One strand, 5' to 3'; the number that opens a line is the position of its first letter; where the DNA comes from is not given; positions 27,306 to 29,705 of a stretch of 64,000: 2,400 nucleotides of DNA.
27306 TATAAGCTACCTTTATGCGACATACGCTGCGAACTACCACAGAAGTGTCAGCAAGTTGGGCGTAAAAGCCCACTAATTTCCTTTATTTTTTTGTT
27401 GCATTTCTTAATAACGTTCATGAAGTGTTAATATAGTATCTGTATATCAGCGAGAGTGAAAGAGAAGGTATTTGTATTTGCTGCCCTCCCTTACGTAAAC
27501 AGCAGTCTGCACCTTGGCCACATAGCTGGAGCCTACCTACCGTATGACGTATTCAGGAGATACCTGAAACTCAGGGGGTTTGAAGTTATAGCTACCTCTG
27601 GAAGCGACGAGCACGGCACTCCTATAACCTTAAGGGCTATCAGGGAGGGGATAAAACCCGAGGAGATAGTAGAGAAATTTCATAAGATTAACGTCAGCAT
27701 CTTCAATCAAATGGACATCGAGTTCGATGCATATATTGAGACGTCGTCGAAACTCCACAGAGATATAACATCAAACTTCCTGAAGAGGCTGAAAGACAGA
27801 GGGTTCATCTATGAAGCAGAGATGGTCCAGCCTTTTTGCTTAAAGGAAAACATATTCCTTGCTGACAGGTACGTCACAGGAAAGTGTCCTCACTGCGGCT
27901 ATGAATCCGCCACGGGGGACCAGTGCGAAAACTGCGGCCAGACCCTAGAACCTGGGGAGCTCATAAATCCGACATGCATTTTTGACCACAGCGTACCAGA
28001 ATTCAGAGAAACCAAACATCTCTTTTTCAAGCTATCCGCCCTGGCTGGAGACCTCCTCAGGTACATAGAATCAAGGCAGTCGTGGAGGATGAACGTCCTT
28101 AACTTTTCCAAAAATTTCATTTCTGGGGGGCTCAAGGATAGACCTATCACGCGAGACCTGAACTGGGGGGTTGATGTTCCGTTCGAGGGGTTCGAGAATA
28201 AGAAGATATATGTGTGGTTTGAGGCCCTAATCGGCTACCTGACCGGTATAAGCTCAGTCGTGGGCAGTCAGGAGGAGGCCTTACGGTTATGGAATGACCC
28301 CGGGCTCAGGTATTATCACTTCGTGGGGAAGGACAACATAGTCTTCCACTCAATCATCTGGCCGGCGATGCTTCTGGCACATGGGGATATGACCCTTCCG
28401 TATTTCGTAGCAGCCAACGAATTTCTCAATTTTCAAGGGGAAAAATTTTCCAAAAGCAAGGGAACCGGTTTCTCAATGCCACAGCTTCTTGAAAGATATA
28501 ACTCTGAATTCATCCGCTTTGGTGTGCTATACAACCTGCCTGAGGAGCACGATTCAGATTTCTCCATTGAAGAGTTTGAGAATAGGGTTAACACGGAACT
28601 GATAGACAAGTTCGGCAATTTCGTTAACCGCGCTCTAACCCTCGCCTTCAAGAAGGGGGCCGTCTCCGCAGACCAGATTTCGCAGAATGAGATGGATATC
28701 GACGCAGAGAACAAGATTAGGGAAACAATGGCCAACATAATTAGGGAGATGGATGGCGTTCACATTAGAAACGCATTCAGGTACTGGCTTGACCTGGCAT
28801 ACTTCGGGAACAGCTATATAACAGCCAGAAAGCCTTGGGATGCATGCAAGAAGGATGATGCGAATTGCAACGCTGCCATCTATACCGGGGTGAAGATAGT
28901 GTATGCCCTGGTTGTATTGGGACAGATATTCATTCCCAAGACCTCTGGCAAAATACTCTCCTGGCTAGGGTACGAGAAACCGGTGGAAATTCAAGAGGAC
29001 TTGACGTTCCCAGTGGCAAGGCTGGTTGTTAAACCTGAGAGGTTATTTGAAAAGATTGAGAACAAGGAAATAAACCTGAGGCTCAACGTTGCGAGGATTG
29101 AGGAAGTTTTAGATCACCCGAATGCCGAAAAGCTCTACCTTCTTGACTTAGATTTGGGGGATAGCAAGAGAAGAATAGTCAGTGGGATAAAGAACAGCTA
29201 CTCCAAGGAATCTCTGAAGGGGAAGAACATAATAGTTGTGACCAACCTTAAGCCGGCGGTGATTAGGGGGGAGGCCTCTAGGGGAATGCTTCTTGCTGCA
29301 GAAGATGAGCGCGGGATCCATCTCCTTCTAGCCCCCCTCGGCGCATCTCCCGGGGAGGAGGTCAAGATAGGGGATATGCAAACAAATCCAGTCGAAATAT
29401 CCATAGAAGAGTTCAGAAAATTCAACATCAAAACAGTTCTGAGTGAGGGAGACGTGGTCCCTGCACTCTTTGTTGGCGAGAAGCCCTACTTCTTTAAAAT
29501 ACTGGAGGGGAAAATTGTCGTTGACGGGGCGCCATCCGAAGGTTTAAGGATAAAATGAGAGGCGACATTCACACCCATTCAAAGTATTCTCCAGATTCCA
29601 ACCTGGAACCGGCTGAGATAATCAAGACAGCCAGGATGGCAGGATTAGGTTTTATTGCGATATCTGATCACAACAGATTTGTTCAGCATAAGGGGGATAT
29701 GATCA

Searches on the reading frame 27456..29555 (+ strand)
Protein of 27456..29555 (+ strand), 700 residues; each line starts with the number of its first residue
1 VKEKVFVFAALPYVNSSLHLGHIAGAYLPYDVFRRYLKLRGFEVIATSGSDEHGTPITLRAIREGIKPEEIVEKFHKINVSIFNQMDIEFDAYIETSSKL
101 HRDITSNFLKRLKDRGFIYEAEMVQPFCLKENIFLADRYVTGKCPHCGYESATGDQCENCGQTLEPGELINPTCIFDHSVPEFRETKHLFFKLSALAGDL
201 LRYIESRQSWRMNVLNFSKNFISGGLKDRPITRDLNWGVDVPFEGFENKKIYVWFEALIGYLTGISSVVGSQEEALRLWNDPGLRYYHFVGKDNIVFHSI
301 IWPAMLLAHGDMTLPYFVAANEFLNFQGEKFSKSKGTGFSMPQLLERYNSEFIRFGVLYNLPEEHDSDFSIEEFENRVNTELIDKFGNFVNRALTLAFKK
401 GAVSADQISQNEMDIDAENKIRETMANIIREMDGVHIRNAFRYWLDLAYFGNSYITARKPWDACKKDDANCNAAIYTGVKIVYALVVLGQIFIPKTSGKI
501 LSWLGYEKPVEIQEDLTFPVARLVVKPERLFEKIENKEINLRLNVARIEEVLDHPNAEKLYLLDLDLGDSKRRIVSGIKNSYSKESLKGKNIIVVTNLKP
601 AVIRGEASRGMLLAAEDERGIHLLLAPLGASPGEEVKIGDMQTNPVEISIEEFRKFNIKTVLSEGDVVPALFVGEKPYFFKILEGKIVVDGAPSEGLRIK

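Call 64: search_protein_families(library=pfam, proteins=[window:27456-29555:+], max_evalue=0.00001)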
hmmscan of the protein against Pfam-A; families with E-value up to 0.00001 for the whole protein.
window:27456-29555:+ (700 aa): 5 families
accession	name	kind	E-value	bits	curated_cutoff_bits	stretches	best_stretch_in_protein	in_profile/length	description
PF09334.17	tRNA-synt_1g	-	1.9e-138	462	20.1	1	6-393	2-390/391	tRNA synthetases class I (M)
PF01588.26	tRNA_bind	-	1.8e-24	86.1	27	1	543-633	1-94/96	Putative tRNA binding domain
PF00133.28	tRNA-synt_1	-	7.2e-14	51.8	22.7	1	4-243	24-245/414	tRNA synthetases class I (I, L, M and V)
PF19303.5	Anticodon_3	-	5.2e-12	46.3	23.5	1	417-539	14-140/152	Anticodon binding domain of methionyl tRNA ligase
PF01406.26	tRNA-synt_1e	-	7.9e-11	42.3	27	0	4-122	9-125/301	tRNA synthetases class I (C) catalytic domain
